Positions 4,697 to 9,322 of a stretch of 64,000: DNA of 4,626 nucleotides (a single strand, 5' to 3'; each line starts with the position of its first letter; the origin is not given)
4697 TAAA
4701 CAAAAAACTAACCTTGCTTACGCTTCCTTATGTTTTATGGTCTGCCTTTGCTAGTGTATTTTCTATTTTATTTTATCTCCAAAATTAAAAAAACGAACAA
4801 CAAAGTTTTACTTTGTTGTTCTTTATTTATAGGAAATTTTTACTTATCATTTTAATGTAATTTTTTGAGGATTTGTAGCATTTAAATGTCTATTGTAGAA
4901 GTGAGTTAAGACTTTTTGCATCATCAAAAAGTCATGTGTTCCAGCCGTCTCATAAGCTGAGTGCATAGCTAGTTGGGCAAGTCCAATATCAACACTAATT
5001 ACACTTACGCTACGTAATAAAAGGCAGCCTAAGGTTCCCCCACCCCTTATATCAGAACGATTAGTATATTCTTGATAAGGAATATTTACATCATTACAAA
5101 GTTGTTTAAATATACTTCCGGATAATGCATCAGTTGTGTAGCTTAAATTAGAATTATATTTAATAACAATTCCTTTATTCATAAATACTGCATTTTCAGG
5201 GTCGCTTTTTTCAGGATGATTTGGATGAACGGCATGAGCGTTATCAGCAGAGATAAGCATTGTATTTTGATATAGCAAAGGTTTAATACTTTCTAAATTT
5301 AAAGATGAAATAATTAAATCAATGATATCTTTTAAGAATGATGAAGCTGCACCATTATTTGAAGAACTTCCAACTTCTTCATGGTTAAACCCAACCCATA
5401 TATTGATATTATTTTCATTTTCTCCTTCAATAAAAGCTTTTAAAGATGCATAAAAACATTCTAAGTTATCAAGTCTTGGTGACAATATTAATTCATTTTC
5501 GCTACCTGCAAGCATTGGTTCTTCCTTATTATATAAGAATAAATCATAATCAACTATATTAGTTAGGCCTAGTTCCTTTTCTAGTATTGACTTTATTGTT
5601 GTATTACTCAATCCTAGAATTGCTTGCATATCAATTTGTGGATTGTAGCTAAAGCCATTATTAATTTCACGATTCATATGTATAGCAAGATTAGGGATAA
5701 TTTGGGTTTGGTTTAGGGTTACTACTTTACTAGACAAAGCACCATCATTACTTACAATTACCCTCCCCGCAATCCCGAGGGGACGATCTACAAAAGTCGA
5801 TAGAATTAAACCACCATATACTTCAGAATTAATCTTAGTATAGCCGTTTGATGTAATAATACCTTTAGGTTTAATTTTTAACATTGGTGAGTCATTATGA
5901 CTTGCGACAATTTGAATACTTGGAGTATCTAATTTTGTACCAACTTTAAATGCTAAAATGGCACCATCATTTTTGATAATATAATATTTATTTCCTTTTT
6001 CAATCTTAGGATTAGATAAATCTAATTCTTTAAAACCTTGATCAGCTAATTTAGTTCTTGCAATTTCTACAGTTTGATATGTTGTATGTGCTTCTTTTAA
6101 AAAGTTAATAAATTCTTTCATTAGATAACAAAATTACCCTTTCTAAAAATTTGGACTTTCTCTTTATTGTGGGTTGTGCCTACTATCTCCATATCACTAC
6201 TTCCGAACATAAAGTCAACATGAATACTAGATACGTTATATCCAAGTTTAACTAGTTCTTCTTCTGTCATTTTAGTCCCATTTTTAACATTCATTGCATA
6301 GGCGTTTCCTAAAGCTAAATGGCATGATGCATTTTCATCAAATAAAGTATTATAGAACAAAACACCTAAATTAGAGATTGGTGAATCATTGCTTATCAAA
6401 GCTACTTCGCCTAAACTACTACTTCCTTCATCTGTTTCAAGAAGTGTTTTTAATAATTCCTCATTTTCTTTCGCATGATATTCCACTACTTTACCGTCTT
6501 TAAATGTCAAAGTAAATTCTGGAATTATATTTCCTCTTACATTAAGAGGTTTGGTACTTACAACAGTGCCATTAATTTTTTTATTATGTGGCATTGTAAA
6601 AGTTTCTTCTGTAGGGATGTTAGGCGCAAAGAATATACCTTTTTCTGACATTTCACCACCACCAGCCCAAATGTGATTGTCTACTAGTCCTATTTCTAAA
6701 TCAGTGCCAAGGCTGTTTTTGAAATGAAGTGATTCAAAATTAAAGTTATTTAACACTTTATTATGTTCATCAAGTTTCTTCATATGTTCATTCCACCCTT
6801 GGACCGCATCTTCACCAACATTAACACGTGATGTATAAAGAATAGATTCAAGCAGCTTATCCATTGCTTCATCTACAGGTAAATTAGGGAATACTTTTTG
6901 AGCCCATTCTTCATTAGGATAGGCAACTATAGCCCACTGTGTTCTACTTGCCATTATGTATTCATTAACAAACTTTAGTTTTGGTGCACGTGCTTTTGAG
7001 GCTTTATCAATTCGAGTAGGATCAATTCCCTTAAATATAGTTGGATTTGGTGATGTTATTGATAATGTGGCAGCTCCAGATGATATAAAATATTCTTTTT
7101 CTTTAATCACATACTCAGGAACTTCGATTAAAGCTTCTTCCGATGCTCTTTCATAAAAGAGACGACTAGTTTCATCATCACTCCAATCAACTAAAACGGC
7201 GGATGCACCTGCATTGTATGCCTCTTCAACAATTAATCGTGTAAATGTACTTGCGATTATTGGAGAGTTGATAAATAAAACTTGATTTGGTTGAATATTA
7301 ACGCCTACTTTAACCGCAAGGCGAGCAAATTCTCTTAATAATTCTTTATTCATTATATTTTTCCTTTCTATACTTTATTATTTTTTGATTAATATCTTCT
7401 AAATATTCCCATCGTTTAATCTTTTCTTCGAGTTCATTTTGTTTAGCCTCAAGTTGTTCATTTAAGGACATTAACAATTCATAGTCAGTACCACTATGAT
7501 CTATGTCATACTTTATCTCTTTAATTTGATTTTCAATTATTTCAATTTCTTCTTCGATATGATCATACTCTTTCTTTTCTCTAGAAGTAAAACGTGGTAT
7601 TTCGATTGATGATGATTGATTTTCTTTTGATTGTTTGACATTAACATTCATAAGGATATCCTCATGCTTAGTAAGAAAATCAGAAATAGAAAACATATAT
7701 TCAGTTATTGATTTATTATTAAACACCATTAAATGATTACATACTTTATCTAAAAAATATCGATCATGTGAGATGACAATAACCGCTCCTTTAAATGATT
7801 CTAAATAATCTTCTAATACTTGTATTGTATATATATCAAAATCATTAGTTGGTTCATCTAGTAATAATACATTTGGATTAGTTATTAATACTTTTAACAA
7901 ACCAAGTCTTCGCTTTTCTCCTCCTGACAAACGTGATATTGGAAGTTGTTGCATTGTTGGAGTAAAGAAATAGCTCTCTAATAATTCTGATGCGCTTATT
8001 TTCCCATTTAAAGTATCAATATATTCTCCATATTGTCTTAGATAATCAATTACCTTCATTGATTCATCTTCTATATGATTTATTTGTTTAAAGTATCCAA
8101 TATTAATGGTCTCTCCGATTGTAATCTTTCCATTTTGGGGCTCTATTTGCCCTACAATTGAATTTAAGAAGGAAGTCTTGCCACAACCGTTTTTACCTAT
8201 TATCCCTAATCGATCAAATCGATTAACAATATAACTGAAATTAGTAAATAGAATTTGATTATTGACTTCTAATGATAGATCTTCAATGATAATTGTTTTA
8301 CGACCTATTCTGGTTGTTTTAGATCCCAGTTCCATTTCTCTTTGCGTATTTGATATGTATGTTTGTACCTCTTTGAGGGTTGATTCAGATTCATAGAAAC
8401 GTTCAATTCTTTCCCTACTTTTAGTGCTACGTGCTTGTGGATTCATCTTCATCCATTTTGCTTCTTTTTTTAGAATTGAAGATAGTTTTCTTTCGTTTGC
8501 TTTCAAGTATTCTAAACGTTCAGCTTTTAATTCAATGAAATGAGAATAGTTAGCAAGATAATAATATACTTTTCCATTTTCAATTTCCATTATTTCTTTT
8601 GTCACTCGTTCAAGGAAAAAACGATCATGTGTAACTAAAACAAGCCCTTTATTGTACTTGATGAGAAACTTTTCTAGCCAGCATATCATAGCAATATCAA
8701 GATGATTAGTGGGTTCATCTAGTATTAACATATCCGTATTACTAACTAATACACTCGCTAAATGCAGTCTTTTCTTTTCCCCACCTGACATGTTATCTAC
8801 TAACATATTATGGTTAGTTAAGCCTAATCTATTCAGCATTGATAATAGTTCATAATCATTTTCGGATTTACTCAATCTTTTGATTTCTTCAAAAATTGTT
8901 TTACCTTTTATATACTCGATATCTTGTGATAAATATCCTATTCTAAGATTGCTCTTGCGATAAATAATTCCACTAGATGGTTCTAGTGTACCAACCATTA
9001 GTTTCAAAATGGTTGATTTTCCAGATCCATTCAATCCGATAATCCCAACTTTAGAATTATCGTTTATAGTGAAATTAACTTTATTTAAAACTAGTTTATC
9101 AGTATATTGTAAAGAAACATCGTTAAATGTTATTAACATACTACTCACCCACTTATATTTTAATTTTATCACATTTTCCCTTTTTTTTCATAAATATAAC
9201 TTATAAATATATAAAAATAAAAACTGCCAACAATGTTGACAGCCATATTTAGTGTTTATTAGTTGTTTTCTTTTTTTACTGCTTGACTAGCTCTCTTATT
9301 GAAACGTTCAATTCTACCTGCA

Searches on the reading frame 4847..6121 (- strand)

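Call 14: search_protein_families(library=pfam, proteins=[window:4847-6121:-])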
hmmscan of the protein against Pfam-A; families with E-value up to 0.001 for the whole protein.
window:4847-6121:- (424 aa): 2 families
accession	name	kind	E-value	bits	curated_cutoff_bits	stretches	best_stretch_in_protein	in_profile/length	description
PF02127.20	Peptidase_M18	-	6.4e-105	351.9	24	1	7-409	1-432/432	Aminopeptidase I zinc metalloprotease (M18)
PF05343.19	Peptidase_M42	-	4.3e-06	26.4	23.2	0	289-403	185-291/292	M42 glutamyl aminopeptidase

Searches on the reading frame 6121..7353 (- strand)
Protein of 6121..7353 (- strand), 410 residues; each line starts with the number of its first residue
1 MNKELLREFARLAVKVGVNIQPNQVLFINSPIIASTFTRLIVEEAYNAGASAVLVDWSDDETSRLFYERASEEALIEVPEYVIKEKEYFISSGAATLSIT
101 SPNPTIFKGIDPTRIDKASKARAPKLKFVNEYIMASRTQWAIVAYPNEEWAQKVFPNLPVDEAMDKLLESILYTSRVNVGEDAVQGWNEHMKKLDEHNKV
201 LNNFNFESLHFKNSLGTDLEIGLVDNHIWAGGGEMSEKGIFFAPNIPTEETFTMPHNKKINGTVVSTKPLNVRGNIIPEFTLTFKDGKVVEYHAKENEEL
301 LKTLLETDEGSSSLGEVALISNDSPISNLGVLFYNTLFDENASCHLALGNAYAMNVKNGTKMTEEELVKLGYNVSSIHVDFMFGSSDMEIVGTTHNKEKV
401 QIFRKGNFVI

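Call 14: search_protein_families(library=pfam, proteins=[window:6121-7353:-])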
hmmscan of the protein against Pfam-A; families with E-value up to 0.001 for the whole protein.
window:6121-7353:- (410 aa): 1 family
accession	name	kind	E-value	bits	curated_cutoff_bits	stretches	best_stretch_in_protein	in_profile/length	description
PF02073.20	Peptidase_M29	-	3.4e-159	530.5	27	1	3-408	2-406/406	Thermophilic metalloprotease (M29)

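Call 18: find_encoding_contigs(protein=window:6121-7353:-, flank=10000, max_places=6)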
Protein window:6121-7353:- (410 aa): 12 contigs read that carry it; 6 places shown.
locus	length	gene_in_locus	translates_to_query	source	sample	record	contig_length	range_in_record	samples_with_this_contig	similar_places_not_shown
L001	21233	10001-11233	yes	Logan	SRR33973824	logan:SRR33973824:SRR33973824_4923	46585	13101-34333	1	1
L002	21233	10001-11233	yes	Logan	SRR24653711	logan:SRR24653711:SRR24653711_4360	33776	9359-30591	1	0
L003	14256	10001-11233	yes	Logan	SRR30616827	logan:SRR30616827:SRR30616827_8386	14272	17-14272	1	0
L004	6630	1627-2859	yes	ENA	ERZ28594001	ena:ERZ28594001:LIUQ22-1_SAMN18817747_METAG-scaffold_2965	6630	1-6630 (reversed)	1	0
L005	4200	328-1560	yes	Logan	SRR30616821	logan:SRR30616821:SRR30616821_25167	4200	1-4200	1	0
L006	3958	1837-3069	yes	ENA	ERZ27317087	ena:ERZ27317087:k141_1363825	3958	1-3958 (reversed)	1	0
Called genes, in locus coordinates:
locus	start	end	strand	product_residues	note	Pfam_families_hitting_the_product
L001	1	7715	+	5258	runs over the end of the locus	-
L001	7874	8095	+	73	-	PF01197:Ribosomal_L31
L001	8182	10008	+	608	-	PF00005:ABC_tran, PF02463:SMC_N (faint), PF13555:AAA_29 (faint), PF01926:MMR_HSR1 (faint), PF13304:AAA_21 (faint), PF12848:ABC_tran_Xtn (weak), PF00005:ABC_tran, PF16326:ABC_tran_CTD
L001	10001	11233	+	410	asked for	PF02073:Peptidase_M29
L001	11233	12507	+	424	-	PF02127:Peptidase_M18, PF05343:Peptidase_M42 (faint)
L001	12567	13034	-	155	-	PF03073:TspO_MBR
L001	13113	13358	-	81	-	PF07875:Coat_F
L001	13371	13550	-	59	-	-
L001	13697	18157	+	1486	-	PF02638:GHL10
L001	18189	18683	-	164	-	-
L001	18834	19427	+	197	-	PF00265:TK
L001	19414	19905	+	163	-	PF00383:dCMP_cyt_deam_1, PF14437:MafB19-deam, PF14439:Bd3614-deam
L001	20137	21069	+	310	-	-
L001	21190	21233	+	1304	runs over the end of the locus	PF09479:Flg_new (weak), PF18998:Flg_new_2 (faint), PF09479:Flg_new, PF00704:Glyco_hydro_18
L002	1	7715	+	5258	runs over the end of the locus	-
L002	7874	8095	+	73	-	PF01197:Ribosomal_L31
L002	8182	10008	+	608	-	PF00005:ABC_tran, PF02463:SMC_N (faint), PF13555:AAA_29 (faint), PF01926:MMR_HSR1 (faint), PF13304:AAA_21 (faint), PF12848:ABC_tran_Xtn (weak), PF00005:ABC_tran, PF16326:ABC_tran_CTD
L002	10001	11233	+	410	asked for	PF02073:Peptidase_M29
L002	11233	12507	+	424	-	PF02127:Peptidase_M18, PF05343:Peptidase_M42 (faint)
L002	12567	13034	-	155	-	PF03073:TspO_MBR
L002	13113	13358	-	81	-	PF07875:Coat_F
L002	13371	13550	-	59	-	-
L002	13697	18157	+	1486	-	PF02638:GHL10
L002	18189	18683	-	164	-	-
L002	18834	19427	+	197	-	PF00265:TK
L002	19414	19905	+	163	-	PF00383:dCMP_cyt_deam_1, PF14437:MafB19-deam, PF14439:Bd3614-deam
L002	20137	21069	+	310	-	-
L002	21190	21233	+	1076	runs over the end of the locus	?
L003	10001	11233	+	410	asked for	PF02073:Peptidase_M29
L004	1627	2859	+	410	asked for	PF02073:Peptidase_M29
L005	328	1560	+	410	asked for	PF02073:Peptidase_M29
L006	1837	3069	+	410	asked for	PF02073:Peptidase_M29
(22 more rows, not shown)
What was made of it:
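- The called product is 5258 aa (call 18).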

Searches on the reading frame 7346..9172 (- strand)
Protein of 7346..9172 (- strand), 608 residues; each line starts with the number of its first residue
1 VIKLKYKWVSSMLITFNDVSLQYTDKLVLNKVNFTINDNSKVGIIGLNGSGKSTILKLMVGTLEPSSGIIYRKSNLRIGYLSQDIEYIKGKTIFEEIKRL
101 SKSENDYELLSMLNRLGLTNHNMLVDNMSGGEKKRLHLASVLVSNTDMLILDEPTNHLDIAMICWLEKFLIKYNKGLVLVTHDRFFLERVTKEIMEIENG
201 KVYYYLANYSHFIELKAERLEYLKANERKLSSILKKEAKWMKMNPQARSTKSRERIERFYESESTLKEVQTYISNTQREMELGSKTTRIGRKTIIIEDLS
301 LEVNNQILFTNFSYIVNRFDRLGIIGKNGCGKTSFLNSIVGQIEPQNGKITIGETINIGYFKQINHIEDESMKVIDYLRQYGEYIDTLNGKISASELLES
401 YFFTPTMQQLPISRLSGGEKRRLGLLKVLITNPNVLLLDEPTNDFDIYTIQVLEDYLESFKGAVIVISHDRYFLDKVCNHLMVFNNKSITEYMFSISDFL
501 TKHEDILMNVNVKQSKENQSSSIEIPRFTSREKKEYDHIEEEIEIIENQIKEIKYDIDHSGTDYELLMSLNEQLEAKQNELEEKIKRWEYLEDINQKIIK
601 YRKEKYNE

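Call 14: search_protein_families(library=pfam, proteins=[window:7346-9172:-])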
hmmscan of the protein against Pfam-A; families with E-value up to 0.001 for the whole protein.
window:7346-9172:- (608 aa): 9 families
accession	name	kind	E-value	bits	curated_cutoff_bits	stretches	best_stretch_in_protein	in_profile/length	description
PF00005.33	ABC_tran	-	1.2e-49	168.9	25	2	29-156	1-137/137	ABC transporter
PF16326.10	ABC_tran_CTD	-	9.3e-13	48.6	32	1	528-592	2-68/69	ABC transporter C-terminal domain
PF13304.12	AAA_21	-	7.6e-12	46.3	27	0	43-103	3-69/304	AAA domain, putative AbiEii toxin, Type IV TA system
PF02463.25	SMC_N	-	4.4e-07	30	40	0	323-485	28-213/220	RecF/RecN/SMC N terminal domain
PF12848.13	ABC_tran_Xtn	-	1.3e-06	28.8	25.9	1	196-261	2-69/85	ABC transporter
PF13555.12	AAA_29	-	6.4e-06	26.3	27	0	31-59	14-42/61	P-loop containing region of AAA domain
PF01926.29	MMR_HSR1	-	1.5e-05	25.5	21.9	0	322-376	2-52/113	50S ribosome-binding GTPase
PF13401.12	AAA_22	-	0.00017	22.4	27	0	44-154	10-93/130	AAA domain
PF00910.28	RNA_helicase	-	0.0007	20.5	21.5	0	324-350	3-34/105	RNA helicase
